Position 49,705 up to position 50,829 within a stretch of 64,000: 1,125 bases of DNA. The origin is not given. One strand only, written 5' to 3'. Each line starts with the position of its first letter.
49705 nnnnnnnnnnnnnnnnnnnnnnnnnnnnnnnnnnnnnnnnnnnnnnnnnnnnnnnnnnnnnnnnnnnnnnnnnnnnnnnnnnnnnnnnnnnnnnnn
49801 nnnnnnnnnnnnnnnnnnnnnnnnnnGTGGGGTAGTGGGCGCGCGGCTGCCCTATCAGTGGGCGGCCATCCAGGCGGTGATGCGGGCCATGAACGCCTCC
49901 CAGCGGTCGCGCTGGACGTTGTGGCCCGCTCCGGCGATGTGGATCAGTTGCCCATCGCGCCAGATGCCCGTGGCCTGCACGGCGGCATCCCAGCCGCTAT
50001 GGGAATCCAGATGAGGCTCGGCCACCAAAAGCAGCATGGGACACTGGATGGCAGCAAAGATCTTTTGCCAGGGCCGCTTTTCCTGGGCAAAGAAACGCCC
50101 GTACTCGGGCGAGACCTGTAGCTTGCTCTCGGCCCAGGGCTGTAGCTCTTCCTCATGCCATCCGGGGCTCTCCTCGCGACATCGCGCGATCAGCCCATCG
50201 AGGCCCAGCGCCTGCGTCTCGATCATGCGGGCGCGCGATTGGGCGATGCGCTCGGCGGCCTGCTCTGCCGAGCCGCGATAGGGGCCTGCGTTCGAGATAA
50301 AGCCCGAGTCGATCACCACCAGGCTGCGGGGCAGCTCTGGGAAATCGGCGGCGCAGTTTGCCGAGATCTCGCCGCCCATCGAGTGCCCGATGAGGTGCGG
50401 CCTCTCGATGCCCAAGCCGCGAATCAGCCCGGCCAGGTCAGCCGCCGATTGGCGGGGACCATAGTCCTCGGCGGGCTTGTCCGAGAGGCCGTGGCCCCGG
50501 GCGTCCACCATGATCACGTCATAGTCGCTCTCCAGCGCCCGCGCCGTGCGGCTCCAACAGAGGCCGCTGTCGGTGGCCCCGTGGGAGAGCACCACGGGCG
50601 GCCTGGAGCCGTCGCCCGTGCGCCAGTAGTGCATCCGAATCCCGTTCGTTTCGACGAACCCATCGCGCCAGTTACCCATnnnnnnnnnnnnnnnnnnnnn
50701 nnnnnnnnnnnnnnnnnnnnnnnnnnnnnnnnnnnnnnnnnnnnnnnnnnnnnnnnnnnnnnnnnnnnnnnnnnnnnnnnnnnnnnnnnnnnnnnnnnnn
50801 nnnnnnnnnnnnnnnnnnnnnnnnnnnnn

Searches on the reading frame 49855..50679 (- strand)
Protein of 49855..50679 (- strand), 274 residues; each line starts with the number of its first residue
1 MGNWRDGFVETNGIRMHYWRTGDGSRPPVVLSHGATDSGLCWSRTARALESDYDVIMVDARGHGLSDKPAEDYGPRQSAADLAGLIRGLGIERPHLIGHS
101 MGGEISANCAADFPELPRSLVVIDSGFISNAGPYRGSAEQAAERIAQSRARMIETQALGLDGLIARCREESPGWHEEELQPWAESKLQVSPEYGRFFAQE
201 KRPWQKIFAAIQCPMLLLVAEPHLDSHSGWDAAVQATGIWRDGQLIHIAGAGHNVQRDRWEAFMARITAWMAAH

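Call 10: search_protein_families(library=pfam, proteins=[window:49855-50679:-], max_evalue=0.001)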
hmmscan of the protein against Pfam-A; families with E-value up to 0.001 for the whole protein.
window:49855-50679:- (274 aa): 4 families
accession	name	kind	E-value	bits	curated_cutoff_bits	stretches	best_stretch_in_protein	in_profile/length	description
PF12697.13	Abhydrolase_6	-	1.9e-24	88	26.3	1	29-264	1-215/217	Alpha/beta hydrolase family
PF00561.26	Abhydrolase_1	-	1.9e-23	83.8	25.8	1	27-256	1-241/245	alpha/beta hydrolase fold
PF12146.15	Hydrolase_4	-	2.6e-11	43.7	27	1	28-255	6-234/239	Serine aminopeptidase, S33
PF00975.26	Thioesterase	-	0.00072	20.3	26.4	1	28-124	2-101/226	Thioesterase domain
